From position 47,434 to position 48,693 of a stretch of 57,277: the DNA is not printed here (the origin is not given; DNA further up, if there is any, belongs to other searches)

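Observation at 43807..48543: DegV (fatty-acid-binding family) domain fused to the N-terminus of a double-Cache hybrid histidine kinase with Hpt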

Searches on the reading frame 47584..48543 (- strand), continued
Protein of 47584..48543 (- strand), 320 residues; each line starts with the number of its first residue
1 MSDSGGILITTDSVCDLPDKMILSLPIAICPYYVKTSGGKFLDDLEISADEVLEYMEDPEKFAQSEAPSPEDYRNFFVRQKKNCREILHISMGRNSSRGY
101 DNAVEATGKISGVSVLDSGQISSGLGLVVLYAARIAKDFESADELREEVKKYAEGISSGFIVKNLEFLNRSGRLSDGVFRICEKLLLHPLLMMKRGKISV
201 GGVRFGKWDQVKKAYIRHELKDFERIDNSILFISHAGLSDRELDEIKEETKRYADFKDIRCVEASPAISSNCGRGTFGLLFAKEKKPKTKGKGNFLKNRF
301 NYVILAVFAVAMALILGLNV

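Call 24: list_cluster_members(proteins=[P0007, P0013, P0008, P0012, P0001, P0022, P0025])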
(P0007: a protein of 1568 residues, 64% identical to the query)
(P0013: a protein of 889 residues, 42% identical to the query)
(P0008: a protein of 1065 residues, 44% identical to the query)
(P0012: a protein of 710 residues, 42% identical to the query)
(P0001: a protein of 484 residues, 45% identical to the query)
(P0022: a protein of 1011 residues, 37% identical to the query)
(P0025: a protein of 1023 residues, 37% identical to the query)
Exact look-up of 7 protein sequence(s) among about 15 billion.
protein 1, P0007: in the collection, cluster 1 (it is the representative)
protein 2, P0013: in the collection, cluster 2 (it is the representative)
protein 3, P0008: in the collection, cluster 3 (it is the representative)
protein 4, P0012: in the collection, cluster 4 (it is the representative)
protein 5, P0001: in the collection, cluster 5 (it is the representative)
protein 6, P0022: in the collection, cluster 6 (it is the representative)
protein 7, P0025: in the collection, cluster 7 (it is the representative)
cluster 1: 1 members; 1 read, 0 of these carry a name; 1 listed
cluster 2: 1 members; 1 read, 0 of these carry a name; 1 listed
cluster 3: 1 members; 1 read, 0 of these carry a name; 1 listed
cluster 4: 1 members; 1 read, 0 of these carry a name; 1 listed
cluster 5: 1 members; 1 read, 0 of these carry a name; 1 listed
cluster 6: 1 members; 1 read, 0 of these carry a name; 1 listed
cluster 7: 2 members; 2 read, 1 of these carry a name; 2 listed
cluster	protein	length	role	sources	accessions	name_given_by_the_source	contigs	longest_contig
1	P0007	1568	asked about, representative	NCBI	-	-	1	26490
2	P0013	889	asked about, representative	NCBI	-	-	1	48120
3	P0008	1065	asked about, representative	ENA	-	-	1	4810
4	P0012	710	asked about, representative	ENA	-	-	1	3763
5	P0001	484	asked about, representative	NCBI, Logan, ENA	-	-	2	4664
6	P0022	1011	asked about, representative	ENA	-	-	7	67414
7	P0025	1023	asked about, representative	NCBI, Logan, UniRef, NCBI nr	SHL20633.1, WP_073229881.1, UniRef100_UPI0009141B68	DegV family protein [Fibrobacter sp. UWEL] | DegV family protein n=1 Tax=Fibrobacter sp. UWEL TaxID=1896209 RepID=UPI0009141B68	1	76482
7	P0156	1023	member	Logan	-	-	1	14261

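Call 34: find_encoding_contigs(protein=P0007, flank=10000, max_places=3)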
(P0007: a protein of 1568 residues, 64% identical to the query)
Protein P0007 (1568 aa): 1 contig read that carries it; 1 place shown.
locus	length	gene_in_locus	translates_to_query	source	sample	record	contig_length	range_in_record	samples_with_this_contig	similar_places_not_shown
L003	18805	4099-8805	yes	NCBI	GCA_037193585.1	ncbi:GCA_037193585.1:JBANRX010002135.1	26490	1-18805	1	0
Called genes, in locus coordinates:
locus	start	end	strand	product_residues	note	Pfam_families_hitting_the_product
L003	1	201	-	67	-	?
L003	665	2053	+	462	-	PF00072:Response_reg, PF08668:HDOD (weak), PF13487:HD_5, PF01966:HD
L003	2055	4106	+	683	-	PF00512:HisKA, PF02518:HATPase_c, PF00072:Response_reg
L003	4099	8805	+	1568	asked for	PF02645:DegV, PF02743:dCache_1, PF22673:MCP-like_PDC_1, PF00512:HisKA, PF02518:HATPase_c, PF00072:Response_reg, PF01627:Hpt (weak)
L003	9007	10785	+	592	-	PF03235:GmrSD_N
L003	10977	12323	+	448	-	PF01554:MatE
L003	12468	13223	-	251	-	PF05116:S6PP (faint), PF08282:Hydrolase_3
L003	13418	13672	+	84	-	PF02604:PhdYeFM_antitox (weak)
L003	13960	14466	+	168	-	PF02810:SEC-C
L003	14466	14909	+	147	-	PF09719:C_GCAxxG_C_C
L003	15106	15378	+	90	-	-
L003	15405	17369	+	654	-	PF02824:TGS, PF07973:tRNA_SAD, PF00587:tRNA-synt_2b, PF03129:HGTP_anticodon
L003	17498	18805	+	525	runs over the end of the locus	-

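Call 35: find_encoding_contigs(protein=P0013, flank=8000, max_places=3)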
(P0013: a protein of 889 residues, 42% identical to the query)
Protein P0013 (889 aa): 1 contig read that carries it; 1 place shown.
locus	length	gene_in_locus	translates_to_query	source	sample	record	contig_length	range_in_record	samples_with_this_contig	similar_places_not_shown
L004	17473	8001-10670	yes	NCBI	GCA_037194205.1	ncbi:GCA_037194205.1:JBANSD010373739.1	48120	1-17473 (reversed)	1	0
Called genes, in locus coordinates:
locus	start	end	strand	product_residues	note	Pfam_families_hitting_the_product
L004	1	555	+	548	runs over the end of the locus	-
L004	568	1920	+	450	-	-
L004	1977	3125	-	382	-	PF01128:IspD, PF12804:NTP_transf_3, PF02542:YgbB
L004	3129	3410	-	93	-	PF01479:S4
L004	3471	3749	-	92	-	PF00216:Bac_DNA_binding, PF18291:HU-HIG (weak)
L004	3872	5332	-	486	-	PF00590:TP_methylase, PF03819:MazG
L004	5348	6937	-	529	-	PF01943:Polysacc_synt, PF01554:MatE, PF13440:Polysacc_synt_3, PF03023:MurJ, PF01554:MatE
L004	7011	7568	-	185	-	PF04014:MazE_antitoxin, PF15714:SpoVT_C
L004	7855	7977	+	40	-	-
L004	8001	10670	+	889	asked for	PF02518:HATPase_c, PF20274:cREC_REC (faint), PF00072:Response_reg, PF02645:DegV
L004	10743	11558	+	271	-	PF00497:SBP_bac_3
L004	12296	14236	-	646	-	PF00009:GTP_EFTU, PF22042:EF-G_D2, PF03764:EFG_IV, PF00679:EFG_C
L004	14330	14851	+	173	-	PF13302:Acetyltransf_3, PF00583:Acetyltransf_1, PF13523:Acetyltransf_8 (weak)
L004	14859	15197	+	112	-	-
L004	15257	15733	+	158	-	PF04892:VanZ-LLP1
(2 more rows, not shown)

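Call 36: find_encoding_contigs(protein=P0010, flank=8000, max_places=3)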
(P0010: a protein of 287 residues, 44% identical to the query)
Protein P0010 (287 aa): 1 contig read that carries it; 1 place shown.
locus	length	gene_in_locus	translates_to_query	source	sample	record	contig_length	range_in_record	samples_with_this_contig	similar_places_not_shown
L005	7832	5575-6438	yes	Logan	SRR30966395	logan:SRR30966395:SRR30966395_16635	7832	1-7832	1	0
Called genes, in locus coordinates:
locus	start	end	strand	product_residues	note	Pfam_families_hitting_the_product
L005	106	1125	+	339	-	PF00072:Response_reg, PF13487:HD_5, PF08668:HDOD, PF01966:HD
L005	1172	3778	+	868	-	-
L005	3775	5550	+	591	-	PF00512:HisKA, PF02518:HATPase_c, PF00072:Response_reg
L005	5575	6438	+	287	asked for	PF02645:DegV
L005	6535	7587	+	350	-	PF02129:Peptidase_S15 (faint), PF00561:Abhydrolase_1, PF12146:Hydrolase_4, PF12697:Abhydrolase_6, PF00326:Peptidase_S9, PF12146:Hydrolase_4 (weak)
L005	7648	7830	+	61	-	?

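Call 43: find_related_loci(query=A2, collection=genome_contigs, flank=7000)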
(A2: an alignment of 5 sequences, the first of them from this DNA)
Query A2 (290 aa) in genome_contigs; peptide patterns used: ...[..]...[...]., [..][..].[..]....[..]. (x = any residue, [..] = any of these).
244 stretches matched a pattern; 205 encode a relative of the query (tblastn E <= 1e-3); the best 80 are kept; 80 distinct loci.
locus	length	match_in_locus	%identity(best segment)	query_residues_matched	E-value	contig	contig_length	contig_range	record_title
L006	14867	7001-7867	60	1-289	2e-109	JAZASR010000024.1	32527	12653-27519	MAG: Lachnospiraceae bacterium isolate R34_purified_bin13 k141_1901871_length_32527_cov_53.4378, whole genome shotgun se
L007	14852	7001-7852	50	7-290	2e-91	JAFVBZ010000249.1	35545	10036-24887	MAG: Ruminiclostridium sp. isolate RGIG5032 Roe_deer_Rumen.Co__c1424154, whole genome shotgun sequence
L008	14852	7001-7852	50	7-290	4e-90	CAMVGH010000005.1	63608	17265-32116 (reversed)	MAG TPA_asm: uncultured Clostridia bacterium isolate SRR8387719_bin.40_metaWRAP_v1.3_MAG genome assembly, contig: ERZ142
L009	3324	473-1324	50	7-290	2e-91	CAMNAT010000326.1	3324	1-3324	MAG: uncultured Oscillospiraceae bacterium isolate SRR1222429_bin.85_metaWRAP_v1.3_MAG genome assembly, contig: NODE.103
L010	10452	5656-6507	50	7-290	6e-90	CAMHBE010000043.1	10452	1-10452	MAG: uncultured Clostridia bacterium isolate SRR11784293_bin.1_metaWRAP_v1.3_MAG genome assembly, contig: ERZ12202796.61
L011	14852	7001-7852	49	7-290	4e-89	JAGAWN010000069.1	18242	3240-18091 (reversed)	MAG: Ruminiclostridium sp. isolate RGIG8838 Water_deer_Omasum-1__c47262, whole genome shotgun sequence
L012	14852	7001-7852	49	7-290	2e-87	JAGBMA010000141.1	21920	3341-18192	MAG: Ruminiclostridium sp. isolate RGIG9238 Water_deer_Rumen-4__c184862, whole genome shotgun sequence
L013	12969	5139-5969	44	7-284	8e-80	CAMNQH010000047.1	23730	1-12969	MAG: uncultured Lachnospiraceae bacterium isolate SRR19792984_bin.67_metawrap_v1.3_MAG genome assembly, contig: ERZ12290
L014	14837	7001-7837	43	7-285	4e-79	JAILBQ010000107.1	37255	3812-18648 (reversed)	MAG: Lachnospiraceae bacterium isolate RUI563 k141_16364364_flag=1_multi=9.0000_len=37255, whole genome shotgun sequence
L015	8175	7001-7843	44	7-288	2e-78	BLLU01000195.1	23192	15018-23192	Lachnospiraceae bacterium IMSAGC_003 DNA, IMSAGC_003_contig_195, whole genome shotgun sequence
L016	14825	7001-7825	41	7-281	2e-77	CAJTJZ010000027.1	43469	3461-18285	MAG TPA_asm: uncultured Lachnospiraceae bacterium isolate MGBC100174 genome assembly, contig: MGBC100174.27, whole genom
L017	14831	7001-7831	42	7-284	4e-76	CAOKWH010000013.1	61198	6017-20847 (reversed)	MAG TPA_asm: uncultured Clostridia bacterium isolate SRR15730553_bin.60_metawrap_v1.3_MAG genome assembly, contig: NODE.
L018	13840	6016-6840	43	7-281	4e-76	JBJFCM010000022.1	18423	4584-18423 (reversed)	MAG: Lachnospiraceae bacterium isolate PUUB50_bin.024 NODE_1187_length_18423_cov_7.788981, whole genome shotgun sequence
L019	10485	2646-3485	45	7-286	4e-76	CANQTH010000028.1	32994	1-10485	MAG: uncultured Lachnospiraceae bacterium isolate Lapin-023__bin84 genome assembly, contig: Lapin-023__NODE_1826_length_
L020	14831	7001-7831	44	7-284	8e-76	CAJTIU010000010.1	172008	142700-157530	Lachnospiraceae bacterium isolate C64_1 genome assembly, contig: MGBC000228.10, whole genome shotgun sequence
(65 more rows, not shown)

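Call 51: predict_structure(alignment_id=A1)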
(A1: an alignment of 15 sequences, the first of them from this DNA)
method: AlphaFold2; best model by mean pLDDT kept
length: 290 residues; sequences in the alignment: 15
mean_pLDDT: 91.0   pTM: 0.89
mean pLDDT of the five models: 91.0, 90.3, 90.3, 88.9, 88.0
residues with pLDDT >= 90: 213; 70-90: 67; 50-70: 3; < 50: 7
segments of 3 or more residues with pLDDT < 50: 1-4, 288-290
pLDDT, mean of each block of 10 residues (from residue 1): 70 92 91 95 95 91 94 97 94 91 93 95 96 94 96 93 87 81 88 83 91 95 91 97 97 95 95 94 68
secondary structure, 60 per line:
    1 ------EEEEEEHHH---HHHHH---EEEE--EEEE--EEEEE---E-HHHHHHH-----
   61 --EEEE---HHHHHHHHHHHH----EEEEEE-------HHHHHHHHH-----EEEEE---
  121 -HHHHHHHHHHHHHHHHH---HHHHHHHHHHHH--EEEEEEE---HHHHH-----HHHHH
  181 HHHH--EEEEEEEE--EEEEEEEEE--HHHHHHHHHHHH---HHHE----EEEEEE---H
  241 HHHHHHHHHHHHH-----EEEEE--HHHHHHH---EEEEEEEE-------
elements in order: E7-12 H19-23 E27-30 E33-36 E39-43 H49-55 E63-66 H70-81 E86-91 H99-107 E113-117 H122-138 H142-153 E156-162 H166-170 H176-184 E187-194 E197-205 H208-219 E231-236 H240-253 E259-263 H266-272 E276-283

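Call 55: fold_search(model_id=the predicted structure, library=pdb)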
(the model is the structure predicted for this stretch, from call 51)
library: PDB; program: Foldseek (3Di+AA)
matches with E <= 10: 1171; with E <= 0.001: 68
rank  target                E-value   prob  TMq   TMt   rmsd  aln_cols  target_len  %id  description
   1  1pzx_B                5.4e-25  1.00  0.83  0.84   3.3       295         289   26  Hypothetical protein APC36103 from Bacillus stearothermophilus: a lipid binding protein (released 2004-01-20)
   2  2dt8                  7.3e-25  1.00  0.81  0.83   3.3       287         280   25  Fatty Acid Binding of a DegV family Protein from Thermus thermophilus (released 2007-06-19)
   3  1pzx_A                2.8e-24  1.00  0.81  0.84   3.1       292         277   26  Hypothetical protein APC36103 from Bacillus stearothermophilus: a lipid binding protein (released 2004-01-20)
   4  4x9x                  7.1e-23  1.00  0.82  0.88   2.8       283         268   21  Biochemical Roles for Conserved Residues in the Bacterial Fatty Acid Binding Protein Family (released 2016-01-27)
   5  1vpv_A                1.1e-22  1.00  0.80  0.82   3.4       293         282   18  Crystal structure of a degv lipid binding protein (tm1468) from thermotoga maritima at 2.45 A resolution (released 2004-12-07)
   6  3pl5                  1.2e-22  1.00  0.80  0.83   3.0       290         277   19  Fatty acid binding protein (released 2011-12-07)
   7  1mgp                  2.7e-22  1.00  0.79  0.82   3.3       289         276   18  Hypothetical protein TM841 from Thermotoga maritima reveals fatty acid binding function (released 2002-09-18)
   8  6mh9_A                5.4e-22  1.00  0.82  0.83   3.0       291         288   20  The crystal structure of the Staphylococcus aureus Fatty acid Kinase (Fak) B1 protein A121I mutant to 2.02 Angstrom re (released 2019-11-13)
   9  1vpv_B                5.8e-22  1.00  0.79  0.82   3.3       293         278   18  Crystal structure of a degv lipid binding protein (tm1468) from thermotoga maritima at 2.45 A resolution (released 2004-12-07)
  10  6dj6_B                1.0e-21  1.00  0.81  0.84   3.2       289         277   21  The X-ray crystal structure of the Streptococcus pneumoniae Fatty Acid Kinase (Fak) B2 protein loaded with cis-oleic a (released 2019-05-29)
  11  3jr7_B                1.5e-21  1.00  0.81  0.84   2.9       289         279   18  The crystal structure of the protein of DegV family COG1307 with unknown function from Ruminococcus gnavus ATCC 29149 (released 2009-10-20)
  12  6nr1_B                1.6e-21  1.00  0.82  0.85   3.1       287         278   20  The X-ray crystal structure of Streptococcus pneumoniae Fatty Acid Kinase (Fak) B2 protein loaded with Vaccenic acid ( (released 2019-08-21)
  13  2g7z_B                1.8e-21  1.00  0.80  0.84   3.3       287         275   21  Conserved DegV-like Protein of Unknown Function from Streptococcus pyogenes M1 GAS Binds Long-chain Fatty Acids (released 2006-04-04)
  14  3jr7_A                2.5e-21  1.00  0.79  0.82   3.1       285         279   19  The crystal structure of the protein of DegV family COG1307 with unknown function from Ruminococcus gnavus ATCC 29149 (released 2009-10-20)
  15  7w7h_E                2.9e-21  1.00  0.82  0.86   3.2       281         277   20  S Suis FakA-FakB2 complex structure (released 2022-09-21)
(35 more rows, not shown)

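Call 58: find_encoding_contigs(protein=P0028, flank=7000, max_places=3)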
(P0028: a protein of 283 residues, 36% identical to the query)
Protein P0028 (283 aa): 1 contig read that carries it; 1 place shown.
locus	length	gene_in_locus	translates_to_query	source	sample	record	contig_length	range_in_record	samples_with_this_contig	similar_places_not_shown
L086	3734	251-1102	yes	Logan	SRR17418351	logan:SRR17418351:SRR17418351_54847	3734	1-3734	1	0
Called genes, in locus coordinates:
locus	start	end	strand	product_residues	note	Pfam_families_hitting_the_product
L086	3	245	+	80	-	?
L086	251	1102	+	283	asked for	PF02645:DegV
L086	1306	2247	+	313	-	PF18941:DUF5688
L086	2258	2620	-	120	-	PF07022:Phage_CI_repr (weak), PF08279:HTH_11 (faint), PF12844:HTH_19, PF13560:HTH_31, PF01381:HTH_3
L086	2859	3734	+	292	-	?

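Call 59: find_encoding_contigs(protein=P0044, flank=7000, max_places=3)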
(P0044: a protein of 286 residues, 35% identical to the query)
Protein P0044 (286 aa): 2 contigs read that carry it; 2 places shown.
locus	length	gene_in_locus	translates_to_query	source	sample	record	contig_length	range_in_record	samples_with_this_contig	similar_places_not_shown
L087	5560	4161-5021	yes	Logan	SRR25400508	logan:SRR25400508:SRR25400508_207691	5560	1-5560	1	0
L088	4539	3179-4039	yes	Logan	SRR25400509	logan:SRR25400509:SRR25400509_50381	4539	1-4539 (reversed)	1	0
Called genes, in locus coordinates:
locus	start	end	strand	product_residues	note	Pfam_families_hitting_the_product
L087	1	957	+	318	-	?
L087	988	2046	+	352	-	PF00072:Response_reg, PF13487:HD_5, PF01966:HD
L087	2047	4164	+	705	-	PF20966:MASE6 (weak), PF00512:HisKA, PF02518:HATPase_c, PF00072:Response_reg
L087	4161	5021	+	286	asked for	PF02645:DegV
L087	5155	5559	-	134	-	?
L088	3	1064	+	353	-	?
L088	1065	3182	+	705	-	PF20966:MASE6 (weak), PF00512:HisKA, PF02518:HATPase_c, PF00072:Response_reg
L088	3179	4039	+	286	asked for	PF02645:DegV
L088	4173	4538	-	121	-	?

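Call 60: find_encoding_contigs(protein=P0025, flank=7000, max_places=2)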
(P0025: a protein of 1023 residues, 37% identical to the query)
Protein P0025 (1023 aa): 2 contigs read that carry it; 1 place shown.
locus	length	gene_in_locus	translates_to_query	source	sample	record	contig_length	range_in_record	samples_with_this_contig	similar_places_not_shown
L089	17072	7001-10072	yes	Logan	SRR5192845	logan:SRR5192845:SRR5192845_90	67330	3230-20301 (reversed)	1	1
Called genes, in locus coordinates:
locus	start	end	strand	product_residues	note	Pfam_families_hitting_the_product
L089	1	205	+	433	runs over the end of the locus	PF08757:CotH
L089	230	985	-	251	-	PF01884:PcrB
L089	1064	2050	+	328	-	PF08885:GSCFA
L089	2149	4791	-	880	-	PF01411:tRNA-synt_2c, PF07973:tRNA_SAD, PF02272:DHHA1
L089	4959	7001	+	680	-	PF00512:HisKA, PF02518:HATPase_c, PF24896:Receiver_CRE1 (weak), PF00072:Response_reg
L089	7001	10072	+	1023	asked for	PF02645:DegV, PF00512:HisKA, PF02518:HATPase_c, PF00072:Response_reg, PF01627:Hpt (weak)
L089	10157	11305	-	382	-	PF00722:Glyco_hydro_16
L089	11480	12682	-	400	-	PF28597:T2SSF_N, PF00482:T2SSF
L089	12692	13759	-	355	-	PF00437:T2SSE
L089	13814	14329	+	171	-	PF14595:Thioredoxin_9 (weak), PF08534:Redoxin, PF00578:AhpC-TSA, PF13905:Thioredoxin_8 (weak)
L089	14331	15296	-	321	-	PF00152:tRNA-synt_2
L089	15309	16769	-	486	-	PF09603:Fib_succ_major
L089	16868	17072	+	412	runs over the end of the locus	PF00155:Aminotran_1_2, PF00266:Aminotran_5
